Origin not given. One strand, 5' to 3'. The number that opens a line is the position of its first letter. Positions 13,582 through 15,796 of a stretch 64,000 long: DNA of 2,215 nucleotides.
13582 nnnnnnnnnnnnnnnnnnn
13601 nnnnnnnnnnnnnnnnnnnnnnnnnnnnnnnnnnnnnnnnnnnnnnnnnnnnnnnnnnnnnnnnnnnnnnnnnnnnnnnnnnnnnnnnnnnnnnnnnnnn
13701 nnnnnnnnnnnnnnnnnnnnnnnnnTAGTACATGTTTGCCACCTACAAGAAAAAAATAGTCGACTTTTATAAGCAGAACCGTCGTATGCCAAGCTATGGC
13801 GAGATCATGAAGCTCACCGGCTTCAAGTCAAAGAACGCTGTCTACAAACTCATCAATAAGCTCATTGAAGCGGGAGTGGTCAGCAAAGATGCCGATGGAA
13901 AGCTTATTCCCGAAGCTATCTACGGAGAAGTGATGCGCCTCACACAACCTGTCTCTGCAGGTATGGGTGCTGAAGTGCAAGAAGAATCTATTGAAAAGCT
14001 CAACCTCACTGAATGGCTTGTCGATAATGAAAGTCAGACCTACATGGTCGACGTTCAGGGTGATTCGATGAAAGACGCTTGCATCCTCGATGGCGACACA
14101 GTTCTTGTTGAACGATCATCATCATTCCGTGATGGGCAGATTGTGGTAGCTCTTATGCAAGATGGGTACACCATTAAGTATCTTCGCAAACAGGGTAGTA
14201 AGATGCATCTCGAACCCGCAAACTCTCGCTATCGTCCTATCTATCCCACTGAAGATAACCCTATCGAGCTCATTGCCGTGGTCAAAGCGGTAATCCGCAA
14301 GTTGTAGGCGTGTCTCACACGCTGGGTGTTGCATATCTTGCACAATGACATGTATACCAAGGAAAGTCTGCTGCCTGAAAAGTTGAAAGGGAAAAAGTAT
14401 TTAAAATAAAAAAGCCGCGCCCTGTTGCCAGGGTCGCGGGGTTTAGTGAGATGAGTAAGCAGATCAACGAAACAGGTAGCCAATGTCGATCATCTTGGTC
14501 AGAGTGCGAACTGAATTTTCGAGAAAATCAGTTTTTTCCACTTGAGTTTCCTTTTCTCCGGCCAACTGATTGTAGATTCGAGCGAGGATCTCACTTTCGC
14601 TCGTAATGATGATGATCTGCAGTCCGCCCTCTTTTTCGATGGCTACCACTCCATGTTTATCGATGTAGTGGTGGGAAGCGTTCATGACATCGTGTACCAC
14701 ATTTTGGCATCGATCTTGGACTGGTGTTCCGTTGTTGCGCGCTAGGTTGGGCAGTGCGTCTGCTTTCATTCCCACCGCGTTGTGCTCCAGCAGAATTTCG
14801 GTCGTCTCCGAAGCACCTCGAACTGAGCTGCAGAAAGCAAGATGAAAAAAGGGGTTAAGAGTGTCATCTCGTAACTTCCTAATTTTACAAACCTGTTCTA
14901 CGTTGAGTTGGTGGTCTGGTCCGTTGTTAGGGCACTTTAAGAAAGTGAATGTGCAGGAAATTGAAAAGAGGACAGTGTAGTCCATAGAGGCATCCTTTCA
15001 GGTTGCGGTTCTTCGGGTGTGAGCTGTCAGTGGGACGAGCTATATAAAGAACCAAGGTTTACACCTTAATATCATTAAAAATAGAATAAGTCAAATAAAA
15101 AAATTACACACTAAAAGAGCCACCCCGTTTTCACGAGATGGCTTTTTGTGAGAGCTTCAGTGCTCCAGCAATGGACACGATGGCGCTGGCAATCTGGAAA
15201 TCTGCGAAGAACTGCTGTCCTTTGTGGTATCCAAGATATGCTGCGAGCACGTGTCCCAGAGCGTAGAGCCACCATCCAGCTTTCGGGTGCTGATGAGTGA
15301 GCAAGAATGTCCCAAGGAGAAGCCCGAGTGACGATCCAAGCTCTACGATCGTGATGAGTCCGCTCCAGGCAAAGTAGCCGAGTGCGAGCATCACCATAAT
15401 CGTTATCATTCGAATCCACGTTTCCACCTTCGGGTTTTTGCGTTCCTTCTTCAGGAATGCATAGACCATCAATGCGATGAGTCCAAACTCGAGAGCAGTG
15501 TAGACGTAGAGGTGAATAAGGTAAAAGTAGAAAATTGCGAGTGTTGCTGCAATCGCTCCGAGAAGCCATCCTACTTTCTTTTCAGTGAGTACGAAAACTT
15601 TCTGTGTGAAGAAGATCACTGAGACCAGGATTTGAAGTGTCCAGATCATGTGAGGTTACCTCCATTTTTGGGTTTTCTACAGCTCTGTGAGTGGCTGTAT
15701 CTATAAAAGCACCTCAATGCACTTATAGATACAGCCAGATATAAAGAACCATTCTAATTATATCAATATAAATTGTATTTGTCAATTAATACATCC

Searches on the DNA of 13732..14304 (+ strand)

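Call 94: search_rna_families(sources=[L061, L074, L126, L018], threshold=gathering)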
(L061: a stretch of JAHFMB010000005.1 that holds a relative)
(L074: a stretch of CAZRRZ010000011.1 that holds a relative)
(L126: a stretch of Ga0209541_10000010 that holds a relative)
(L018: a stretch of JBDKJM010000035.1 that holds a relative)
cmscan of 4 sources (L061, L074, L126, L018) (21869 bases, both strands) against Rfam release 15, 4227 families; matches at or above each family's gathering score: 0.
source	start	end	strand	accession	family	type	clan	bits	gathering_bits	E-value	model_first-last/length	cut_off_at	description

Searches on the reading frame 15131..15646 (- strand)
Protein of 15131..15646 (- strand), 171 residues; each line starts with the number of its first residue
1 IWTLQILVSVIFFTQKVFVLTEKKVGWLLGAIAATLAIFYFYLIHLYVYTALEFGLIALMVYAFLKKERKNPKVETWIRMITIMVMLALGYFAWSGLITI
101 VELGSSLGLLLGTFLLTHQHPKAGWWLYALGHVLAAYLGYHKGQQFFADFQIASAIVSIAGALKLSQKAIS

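Call 58: search_protein_families(library=pfam, proteins=[window:15131-15646:-], max_evalue=0.001)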
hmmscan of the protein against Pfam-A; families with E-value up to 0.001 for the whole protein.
window:15131-15646:- (171 aa): 1 family
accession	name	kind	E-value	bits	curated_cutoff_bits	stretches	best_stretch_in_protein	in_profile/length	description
PF04973.17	NMN_transporter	-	5.3e-05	23.7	27.3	1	4-164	3-172/175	Nicotinamide mononucleotide transporter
